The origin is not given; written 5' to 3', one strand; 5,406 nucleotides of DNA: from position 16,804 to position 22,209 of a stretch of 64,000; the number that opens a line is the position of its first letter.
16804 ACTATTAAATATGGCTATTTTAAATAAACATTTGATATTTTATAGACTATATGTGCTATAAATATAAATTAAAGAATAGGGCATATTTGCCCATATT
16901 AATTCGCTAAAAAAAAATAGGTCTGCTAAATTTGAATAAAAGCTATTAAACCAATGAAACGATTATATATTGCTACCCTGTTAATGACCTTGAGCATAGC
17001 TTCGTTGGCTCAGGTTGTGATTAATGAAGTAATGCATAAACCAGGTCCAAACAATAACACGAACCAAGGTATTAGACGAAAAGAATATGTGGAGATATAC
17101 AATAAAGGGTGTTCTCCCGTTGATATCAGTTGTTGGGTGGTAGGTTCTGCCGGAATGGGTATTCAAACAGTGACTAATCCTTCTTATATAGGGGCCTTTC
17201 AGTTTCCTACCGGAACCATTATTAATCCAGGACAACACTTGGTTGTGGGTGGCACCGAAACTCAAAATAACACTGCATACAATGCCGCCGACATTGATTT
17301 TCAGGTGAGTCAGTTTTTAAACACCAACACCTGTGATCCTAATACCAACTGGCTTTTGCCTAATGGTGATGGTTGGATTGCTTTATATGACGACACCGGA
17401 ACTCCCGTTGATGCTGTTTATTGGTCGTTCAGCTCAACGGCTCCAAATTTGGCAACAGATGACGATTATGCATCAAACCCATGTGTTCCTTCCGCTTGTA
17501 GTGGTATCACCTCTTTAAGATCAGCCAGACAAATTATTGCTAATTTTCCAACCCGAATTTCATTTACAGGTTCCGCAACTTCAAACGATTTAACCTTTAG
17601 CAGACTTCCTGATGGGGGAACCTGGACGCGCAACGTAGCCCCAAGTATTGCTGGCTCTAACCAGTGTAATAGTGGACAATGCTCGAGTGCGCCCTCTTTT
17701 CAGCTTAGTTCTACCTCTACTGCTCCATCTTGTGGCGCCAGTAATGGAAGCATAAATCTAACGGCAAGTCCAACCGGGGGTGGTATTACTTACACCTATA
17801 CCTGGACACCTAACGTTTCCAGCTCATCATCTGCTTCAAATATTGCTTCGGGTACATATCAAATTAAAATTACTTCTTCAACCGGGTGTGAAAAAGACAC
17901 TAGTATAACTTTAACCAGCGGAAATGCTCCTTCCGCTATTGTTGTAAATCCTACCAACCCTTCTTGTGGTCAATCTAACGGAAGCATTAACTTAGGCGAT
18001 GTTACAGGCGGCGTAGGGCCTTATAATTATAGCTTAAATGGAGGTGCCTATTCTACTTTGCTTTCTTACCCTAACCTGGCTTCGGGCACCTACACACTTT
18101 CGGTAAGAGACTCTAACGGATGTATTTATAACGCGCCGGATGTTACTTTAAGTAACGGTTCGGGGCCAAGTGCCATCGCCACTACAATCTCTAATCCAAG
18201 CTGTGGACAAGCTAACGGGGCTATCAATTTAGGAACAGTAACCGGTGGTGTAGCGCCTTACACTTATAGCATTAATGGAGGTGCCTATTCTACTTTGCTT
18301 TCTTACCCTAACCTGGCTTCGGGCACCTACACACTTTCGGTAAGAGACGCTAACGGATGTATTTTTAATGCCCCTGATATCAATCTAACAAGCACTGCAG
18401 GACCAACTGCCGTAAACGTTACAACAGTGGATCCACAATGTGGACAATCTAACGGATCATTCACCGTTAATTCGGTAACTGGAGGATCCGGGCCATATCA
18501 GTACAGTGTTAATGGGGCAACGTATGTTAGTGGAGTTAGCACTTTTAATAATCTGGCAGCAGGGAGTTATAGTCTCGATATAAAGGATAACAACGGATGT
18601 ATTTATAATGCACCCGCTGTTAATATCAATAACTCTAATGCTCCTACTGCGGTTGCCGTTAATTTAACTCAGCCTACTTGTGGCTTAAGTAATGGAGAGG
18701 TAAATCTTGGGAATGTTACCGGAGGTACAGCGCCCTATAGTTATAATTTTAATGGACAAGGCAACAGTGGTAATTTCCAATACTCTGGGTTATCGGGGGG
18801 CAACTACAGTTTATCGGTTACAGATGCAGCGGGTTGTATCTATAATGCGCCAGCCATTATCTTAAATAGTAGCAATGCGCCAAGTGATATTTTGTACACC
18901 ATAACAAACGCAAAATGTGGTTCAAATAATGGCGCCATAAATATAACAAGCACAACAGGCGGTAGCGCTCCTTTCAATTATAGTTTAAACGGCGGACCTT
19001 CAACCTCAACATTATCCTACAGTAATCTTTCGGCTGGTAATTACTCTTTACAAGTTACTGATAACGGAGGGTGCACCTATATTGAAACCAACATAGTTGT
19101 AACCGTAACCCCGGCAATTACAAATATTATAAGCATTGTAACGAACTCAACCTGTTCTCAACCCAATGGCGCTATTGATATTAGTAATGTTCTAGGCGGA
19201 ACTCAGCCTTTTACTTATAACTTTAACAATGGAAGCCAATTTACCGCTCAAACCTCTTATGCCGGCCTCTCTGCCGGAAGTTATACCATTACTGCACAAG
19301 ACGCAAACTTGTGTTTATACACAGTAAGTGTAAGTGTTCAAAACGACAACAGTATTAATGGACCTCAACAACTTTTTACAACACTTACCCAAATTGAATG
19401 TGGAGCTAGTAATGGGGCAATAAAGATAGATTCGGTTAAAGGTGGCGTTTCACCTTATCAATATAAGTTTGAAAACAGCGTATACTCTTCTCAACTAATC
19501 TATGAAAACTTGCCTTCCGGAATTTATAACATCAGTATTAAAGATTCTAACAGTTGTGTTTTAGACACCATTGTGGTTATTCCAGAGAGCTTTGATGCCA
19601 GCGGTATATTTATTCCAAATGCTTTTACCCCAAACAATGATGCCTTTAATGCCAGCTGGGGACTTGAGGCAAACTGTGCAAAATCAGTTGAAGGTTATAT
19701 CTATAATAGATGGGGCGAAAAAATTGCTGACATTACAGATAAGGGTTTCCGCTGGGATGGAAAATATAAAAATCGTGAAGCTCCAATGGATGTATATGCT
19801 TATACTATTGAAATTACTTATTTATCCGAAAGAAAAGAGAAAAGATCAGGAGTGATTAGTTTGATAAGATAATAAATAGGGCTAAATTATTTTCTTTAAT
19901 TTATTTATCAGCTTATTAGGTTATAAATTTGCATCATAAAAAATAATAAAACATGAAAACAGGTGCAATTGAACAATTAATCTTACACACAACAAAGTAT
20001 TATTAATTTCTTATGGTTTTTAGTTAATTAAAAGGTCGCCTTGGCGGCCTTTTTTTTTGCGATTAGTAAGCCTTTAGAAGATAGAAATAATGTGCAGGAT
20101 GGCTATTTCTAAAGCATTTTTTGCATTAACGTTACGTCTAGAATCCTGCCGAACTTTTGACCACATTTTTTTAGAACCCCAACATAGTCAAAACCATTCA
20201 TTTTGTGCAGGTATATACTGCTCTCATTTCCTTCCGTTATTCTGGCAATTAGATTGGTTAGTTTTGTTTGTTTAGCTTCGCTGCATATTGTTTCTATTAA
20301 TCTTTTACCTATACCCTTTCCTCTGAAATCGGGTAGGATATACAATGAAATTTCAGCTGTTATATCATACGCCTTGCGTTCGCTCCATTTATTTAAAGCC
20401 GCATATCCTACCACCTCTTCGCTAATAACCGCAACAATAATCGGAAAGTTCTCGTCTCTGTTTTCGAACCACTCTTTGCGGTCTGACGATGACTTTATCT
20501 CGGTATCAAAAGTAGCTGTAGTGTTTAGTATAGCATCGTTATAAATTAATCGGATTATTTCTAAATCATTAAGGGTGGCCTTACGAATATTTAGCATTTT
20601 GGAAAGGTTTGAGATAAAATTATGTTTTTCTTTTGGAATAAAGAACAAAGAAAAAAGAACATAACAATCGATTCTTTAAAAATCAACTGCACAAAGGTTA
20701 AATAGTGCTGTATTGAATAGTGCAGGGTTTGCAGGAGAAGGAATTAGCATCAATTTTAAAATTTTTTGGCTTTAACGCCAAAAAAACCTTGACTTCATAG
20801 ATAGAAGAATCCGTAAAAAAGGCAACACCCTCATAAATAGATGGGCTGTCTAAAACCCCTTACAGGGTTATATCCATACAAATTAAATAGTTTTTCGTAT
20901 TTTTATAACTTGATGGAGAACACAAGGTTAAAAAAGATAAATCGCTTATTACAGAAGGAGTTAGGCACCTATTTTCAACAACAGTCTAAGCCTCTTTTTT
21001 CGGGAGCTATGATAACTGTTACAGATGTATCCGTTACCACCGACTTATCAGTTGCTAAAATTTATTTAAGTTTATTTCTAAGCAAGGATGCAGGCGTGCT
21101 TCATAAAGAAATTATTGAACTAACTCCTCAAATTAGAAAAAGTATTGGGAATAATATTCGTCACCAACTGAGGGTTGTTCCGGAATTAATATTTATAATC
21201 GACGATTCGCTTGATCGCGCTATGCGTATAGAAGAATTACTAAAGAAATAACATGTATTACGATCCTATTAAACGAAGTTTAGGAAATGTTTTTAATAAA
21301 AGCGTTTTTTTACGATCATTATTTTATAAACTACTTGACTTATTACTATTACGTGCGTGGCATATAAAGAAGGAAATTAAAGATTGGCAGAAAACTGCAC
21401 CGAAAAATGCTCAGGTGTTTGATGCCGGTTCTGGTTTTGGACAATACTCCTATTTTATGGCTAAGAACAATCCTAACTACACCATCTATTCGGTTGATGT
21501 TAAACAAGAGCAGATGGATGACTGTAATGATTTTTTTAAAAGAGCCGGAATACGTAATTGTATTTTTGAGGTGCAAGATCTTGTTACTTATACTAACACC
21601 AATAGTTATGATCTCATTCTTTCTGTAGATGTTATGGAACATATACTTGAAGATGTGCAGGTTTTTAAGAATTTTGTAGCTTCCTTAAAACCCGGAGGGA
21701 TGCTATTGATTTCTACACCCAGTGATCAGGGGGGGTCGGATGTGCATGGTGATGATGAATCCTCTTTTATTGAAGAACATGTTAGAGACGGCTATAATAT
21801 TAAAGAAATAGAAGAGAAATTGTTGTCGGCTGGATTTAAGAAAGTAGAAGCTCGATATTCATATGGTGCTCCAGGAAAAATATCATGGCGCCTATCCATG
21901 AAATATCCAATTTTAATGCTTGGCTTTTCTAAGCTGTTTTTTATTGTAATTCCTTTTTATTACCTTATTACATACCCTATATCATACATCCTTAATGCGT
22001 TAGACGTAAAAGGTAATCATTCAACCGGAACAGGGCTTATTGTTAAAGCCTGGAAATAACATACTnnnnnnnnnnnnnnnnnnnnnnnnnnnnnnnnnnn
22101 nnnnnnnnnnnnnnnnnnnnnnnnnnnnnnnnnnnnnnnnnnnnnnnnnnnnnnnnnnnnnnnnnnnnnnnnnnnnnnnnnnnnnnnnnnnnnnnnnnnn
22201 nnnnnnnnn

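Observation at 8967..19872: An accessory-looking cell-surface locus encodes three giant T9SS cargo adhesins, two with a lamin-tail domain plus SprB-repeat architecture, together with an unknown 458-aa partner.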

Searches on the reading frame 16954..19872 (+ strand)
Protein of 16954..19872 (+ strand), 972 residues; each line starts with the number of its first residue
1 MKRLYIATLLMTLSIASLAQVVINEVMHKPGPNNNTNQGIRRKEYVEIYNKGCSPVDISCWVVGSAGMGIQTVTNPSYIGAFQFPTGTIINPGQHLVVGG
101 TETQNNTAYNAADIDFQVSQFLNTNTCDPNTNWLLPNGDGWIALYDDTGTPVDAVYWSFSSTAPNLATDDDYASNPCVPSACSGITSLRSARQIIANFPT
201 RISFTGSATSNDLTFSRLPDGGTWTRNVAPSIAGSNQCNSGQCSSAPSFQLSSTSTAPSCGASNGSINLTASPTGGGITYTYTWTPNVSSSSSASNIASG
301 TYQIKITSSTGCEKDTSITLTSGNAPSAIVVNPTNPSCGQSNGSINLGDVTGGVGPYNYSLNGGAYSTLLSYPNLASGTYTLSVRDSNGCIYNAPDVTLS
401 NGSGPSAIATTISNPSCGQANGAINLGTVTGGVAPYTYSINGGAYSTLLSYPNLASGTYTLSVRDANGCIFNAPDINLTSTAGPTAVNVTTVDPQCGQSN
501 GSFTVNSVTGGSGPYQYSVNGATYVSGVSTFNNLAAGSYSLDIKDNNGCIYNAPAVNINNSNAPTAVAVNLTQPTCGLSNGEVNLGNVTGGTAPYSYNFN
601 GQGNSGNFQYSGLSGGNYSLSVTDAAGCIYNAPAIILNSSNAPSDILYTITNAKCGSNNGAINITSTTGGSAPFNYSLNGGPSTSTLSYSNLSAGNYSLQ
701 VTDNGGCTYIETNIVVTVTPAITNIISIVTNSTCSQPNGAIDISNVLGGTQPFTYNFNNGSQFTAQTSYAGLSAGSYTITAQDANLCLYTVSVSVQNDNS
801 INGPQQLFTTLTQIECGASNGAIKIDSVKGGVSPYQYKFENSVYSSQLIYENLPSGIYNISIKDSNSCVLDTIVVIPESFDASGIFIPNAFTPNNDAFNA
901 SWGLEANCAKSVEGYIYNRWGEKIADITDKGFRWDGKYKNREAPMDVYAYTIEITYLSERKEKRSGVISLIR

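Call 3: search_protein_families(library=pfam, proteins=[window:16954-19872:+], max_evalue=0.01)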
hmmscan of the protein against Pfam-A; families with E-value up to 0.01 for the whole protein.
window:16954-19872:+ (972 aa): 10 families
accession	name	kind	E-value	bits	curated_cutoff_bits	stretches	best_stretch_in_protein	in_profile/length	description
PF13573.12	SprB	-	8.3e-46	153.8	28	8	409-444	1-36/37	SprB repeat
PF00932.25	LTD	-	2.2e-18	67.1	34.3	1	19-157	6-107/109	Lamin Tail Domain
PF13585.12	CHU_C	-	2.7e-12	47.1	27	1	886-969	2-85/86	CHU_C Type IX secretion signal domain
PF18962.6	Por_Secre_tail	-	3.2e-12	47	27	0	818-875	19-75/75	Secretion system C-terminal sorting domain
PF07495.19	Y_Y_Y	-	1.7e-11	44.3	26.6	0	365-388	26-48/65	Y_Y_Y domain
PF14344.12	DUF4397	-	9.1e-10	39.6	30.6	0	363-411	27-79/119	Domain of unknown function (DUF4397)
PF09430.16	EMC7_beta-sandw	-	5.8e-07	30.2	26.6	0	518-575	20-76/122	ER membrane protein complex subunit 7, beta-sandwich domain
PF23623.1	GBD_IRG7_N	-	9.3e-07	29.4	27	0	659-705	37-82/95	IRG7 N-terminal galactose binding domain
PF06832.18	BiPBP_C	-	1.3e-05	25.4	26.8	0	664-706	37-83/90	Penicillin-Binding Protein C-terminus Family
PF13620.12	CarboxypepD_reg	-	0.00091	20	32.3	0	690-719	43-72/82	Carboxypeptidase regulatory-like domain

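Call 4: search_protein_families(library=ncbifam, proteins=[window:16954-19872:+], max_evalue=0.01)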
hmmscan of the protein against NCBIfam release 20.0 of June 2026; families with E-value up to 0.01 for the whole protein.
window:16954-19872:+ (972 aa): 1 family
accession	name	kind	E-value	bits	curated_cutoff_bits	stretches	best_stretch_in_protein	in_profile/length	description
TIGR04131.1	Bac_Flav_CTERM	domain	1.6e-14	53.8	35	1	887-972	3-85/85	T9SS type B sorting domain-containing protein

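Call 51: find_homologous_proteins(query=window:16954-19872:+, max_evalue=1e-10)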
Query window:16954-19872:+ (972 aa): 2666 proteins with E <= 1e-10 among 8000 candidates; the best 120 are listed.
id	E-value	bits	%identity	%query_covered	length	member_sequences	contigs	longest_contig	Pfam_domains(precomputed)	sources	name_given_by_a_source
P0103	0.0e+0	2121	99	100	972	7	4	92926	PF07495.20,PF23623.2,PF13573.13,PF13585.13,PF00932.26,PF18962.8,PF06832.19,PF09430.17,PF14344.13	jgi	jgi:gliding motility-associated-like protein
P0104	0.0e+0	2115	40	65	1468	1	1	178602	PF07495.20,PF09113.16,PF22352.3,PF13573.13,PF17210.10,PF14344.13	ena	-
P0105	0.0e+0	1756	80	100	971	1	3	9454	PF07495.20,PF23623.2,PF13573.13,PF13585.13,PF00932.26,PF04850.20,PF18962.8,PF06832.19,PF01483.28,PF14344.13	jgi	jgi:gliding motility-associated-like protein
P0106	0.0e+0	1753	68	82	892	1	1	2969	PF07495.20,PF23623.2,PF13573.13,PF13585.13,PF00932.26,PF04850.20,PF18962.8,PF06832.19,PF14344.13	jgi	jgi:gliding motility-associated-like protein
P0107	0.0e+0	1404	45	64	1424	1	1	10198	PF07495.20,PF13573.13,PF06832.19,PF14344.13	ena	-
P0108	0.0e+0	1391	69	65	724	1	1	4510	PF07495.20,PF23623.2,PF13573.13,PF13585.13,PF00932.26,PF18962.8,PF14344.13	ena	-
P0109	0.0e+0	1313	41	89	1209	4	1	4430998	PF07495.20,PF13573.13,PF13585.13,PF00932.26,PF18962.8,PF01483.28,PF14344.13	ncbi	-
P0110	0.0e+0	1201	44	90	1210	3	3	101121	PF07495.20,PF13573.13,PF13585.13,PF00932.26,PF23585.2,PF18962.8,PF06832.19,PF01483.28,PF14344.13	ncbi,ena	-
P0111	0.0e+0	1139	41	64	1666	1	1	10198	PF13573.13,PF13585.13,PF06832.19,PF14344.13,PF18911.7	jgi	jgi:hypothetical protein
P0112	0.0e+0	1072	48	89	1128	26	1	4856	PF07495.20,PF13573.13,PF13585.13,PF00932.26,PF17957.8,PF23585.2,PF18962.8,PF06832.19,PF01483.28,PF14344.13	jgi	jgi:gliding motility-associated-like protein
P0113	0.0e+0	1012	42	64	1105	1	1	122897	PF07495.20,PF13573.13,PF12158.15,PF24796.2,PF06832.19,PF14344.13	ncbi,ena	-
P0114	2.1e-298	1011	53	89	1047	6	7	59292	PF07495.20,PF13573.13,PF13585.13,PF00932.26,PF18911.7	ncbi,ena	-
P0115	8.9e-292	989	49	100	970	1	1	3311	PF13573.13,PF13585.13,PF00932.26,PF18962.8,PF06832.19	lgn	-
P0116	6.6e-291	986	46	81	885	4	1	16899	PF07495.20,PF23623.2,PF13573.13,PF13585.13,PF00932.26,PF23585.2,PF18962.8,PF17210.10,PF01483.28,PF14344.13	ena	-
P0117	2.1e-283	961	47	99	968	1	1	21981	PF07495.20,PF13573.13,PF13585.13,PF00932.26,PF18911.7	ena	-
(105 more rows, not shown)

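Call 92: find_encoding_contigs(protein=P0109, flank=8000, max_places=1)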
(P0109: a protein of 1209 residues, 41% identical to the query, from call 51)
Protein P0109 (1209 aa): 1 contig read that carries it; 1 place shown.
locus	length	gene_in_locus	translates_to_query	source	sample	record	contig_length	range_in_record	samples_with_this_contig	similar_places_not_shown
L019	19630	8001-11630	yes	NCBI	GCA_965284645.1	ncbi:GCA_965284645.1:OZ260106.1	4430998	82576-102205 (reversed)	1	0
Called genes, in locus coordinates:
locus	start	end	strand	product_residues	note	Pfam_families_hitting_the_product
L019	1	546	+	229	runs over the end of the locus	-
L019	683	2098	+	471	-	PF00753:Lactamase_B, PF00581:Rhodanese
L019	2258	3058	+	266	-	PF01925:TauE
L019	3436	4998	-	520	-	PF17164:DUF5122, PF18962:Por_Secre_tail (weak)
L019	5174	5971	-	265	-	-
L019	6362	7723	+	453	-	-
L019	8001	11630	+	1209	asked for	PF00932:LTD, PF07495:Y_Y_Y (faint), PF14344:DUF4397 (faint), PF18962:Por_Secre_tail (faint), PF01483:P_proprotein (faint), PF13573:SprB (weak), PF13585:CHU_C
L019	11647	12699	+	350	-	PF26696:PTL_trimer, PF01391:Collagen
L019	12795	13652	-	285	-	PF00561:Abhydrolase_1, PF12146:Hydrolase_4, PF12697:Abhydrolase_6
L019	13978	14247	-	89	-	-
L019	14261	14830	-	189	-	-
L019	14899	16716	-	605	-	PF12768:Rax2, PF17164:DUF5122 (faint), PF18962:Por_Secre_tail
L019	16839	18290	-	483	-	PF18998:Flg_new_2 (weak), PF18962:Por_Secre_tail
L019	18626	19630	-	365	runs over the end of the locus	PF00144:Beta-lactamase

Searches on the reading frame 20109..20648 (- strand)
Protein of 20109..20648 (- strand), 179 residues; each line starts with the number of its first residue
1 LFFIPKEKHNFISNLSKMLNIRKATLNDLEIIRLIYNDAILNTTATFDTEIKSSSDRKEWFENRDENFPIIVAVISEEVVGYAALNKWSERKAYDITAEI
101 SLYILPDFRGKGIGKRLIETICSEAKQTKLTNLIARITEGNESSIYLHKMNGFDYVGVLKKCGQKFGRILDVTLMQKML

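Call 11: search_protein_families(library=pfam, proteins=[window:20109-20648:-], max_evalue=0.001)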
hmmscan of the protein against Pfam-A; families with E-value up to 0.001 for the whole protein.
window:20109-20648:- (179 aa): 6 families
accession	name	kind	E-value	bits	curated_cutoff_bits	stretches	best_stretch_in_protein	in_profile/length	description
PF13420.13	Acetyltransf_4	-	3.4e-20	73.1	24.3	1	21-173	1-154/155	Acetyltransferase (GNAT) domain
PF00583.31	Acetyltransf_1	-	1.4e-17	64.4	20.7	1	50-153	17-116/116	Acetyltransferase (GNAT) family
PF13508.13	Acetyltransf_7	-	1.2e-10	42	27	1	70-153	5-82/84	Acetyltransferase (GNAT) domain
PF13302.13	Acetyltransf_3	-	3.3e-10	41.2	25.4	1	19-153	2-137/138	Acetyltransferase (GNAT) domain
PF13673.13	Acetyltransf_10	-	1.1e-07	32.3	23.6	1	45-132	11-87/128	Acetyltransferase (GNAT) domain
PF08445.16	FR47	-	8e-05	23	22.1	1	86-154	13-78/86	FR47-like protein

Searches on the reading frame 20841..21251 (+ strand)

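Call 11: search_protein_families(library=pfam, proteins=[window:20841-21251:+], max_evalue=0.001)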
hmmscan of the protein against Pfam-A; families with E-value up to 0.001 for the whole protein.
window:20841-21251:+ (136 aa): 1 family
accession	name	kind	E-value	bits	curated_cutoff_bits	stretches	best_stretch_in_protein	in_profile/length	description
PF02033.23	RBFA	-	6.1e-24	84.8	34.7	1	29-134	1-105/105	Ribosome-binding factor A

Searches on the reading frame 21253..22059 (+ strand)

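Call 11: search_protein_families(library=pfam, proteins=[window:21253-22059:+], max_evalue=0.001)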
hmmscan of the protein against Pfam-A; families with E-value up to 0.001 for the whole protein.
window:21253-22059:+ (268 aa): 10 families
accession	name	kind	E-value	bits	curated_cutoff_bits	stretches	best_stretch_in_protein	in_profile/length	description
PF13847.12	Methyltransf_31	-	1.1e-14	54.7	27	1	51-164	3-114/145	Methyltransferase domain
PF13649.12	Methyltransf_25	-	2.8e-12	47.6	27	1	55-149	1-97/97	Methyltransferase domain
PF08241.18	Methyltransf_11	-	1.9e-11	44.9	21.2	1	57-153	2-95/95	Methyltransferase domain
PF08242.18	Methyltransf_12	-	3.1e-11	44.3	30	1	57-151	2-98/98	Methyltransferase domain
PF13489.12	Methyltransf_23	-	1.9e-10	41.1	27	1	47-199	18-163/164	Methyltransferase domain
PF05175.20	MTS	-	4.2e-06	26.9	23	1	51-153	31-138/170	Methyltransferase small domain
PF06080.18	DUF938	-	1.7e-05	25.2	27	1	49-163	23-147/202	Protein of unknown function (DUF938)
PF01728.25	FtsJ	-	7.3e-05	23.2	24.1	1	35-200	5-161/181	FtsJ-like methyltransferase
PF03848.20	TehB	-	8.9e-05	22.4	20.4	1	51-155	30-134/193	Tellurite resistance protein TehB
PF02390.23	Methyltransf_4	-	0.00036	20.5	24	1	53-105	3-55/173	Putative methyltransferase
